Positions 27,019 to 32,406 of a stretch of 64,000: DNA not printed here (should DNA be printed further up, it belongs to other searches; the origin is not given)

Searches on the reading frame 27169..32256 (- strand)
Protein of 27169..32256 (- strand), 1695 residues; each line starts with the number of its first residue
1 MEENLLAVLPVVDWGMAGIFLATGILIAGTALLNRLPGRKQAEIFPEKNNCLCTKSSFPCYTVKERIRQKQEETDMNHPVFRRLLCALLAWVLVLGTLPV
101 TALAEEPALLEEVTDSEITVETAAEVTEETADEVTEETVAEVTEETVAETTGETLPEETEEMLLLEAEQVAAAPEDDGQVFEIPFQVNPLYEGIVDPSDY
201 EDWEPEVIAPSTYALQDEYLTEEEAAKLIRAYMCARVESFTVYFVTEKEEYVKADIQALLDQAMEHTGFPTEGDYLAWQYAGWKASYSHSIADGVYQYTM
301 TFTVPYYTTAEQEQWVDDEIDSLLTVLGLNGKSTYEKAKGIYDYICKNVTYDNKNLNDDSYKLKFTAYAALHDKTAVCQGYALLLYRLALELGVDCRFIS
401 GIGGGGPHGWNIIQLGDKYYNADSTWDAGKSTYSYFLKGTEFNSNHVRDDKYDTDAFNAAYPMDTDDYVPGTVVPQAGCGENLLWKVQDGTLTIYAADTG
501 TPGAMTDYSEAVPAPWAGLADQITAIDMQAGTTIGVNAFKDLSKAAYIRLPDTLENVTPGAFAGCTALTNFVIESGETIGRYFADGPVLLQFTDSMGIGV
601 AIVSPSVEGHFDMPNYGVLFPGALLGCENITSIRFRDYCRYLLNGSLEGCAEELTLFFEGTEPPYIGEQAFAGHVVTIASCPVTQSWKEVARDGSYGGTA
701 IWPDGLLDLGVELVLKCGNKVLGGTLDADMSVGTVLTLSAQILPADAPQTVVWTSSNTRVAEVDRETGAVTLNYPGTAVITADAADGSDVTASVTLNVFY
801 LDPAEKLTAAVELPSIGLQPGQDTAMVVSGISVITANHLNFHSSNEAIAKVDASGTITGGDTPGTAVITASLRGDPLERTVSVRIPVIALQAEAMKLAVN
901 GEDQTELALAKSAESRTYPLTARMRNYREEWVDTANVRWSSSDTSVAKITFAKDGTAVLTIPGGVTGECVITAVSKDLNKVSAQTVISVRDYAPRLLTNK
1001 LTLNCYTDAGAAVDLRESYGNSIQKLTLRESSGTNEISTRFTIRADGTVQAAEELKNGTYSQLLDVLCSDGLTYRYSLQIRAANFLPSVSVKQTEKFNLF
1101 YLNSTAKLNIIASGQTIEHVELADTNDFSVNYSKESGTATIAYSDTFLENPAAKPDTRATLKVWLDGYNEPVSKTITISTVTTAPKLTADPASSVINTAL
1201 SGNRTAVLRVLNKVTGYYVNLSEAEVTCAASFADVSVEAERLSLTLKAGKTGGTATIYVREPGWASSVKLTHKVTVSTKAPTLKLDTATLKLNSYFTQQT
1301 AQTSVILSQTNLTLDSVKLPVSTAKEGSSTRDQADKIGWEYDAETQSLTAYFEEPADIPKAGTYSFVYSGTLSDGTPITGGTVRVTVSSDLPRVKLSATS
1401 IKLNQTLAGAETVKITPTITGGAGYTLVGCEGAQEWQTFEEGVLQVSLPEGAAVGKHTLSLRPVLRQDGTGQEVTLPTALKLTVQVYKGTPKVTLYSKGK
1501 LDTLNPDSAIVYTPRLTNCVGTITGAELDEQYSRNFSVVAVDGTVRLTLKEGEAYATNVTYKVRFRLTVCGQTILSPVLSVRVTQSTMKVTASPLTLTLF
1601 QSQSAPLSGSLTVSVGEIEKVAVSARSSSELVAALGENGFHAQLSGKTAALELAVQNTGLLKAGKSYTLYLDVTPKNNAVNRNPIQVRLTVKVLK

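Call 14: search_protein_families(library=pfam, proteins=[window:27169-32256:-], max_evalue=0.001)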
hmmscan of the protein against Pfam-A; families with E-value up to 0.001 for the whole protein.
window:27169-32256:- (1695 aa): 4 families
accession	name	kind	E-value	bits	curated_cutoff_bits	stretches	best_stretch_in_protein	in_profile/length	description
PF01841.26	Transglut_core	-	8.3e-11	42.6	23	1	331-423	11-107/108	Transglutaminase-like superfamily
PF02368.24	Big_2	-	1.4e-07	31.8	22.8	1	732-791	16-75/79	Bacterial Ig-like domain (group 2)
PF13306.12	LRR_5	-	3e-07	30.8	27.7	1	532-579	23-70/127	BspA type Leucine rich repeat region (6 copies)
PF25354.1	Ig_NUP210_16th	-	2.2e-06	27.5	27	1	728-781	8-60/72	NUP210-like, Ig-like domain 16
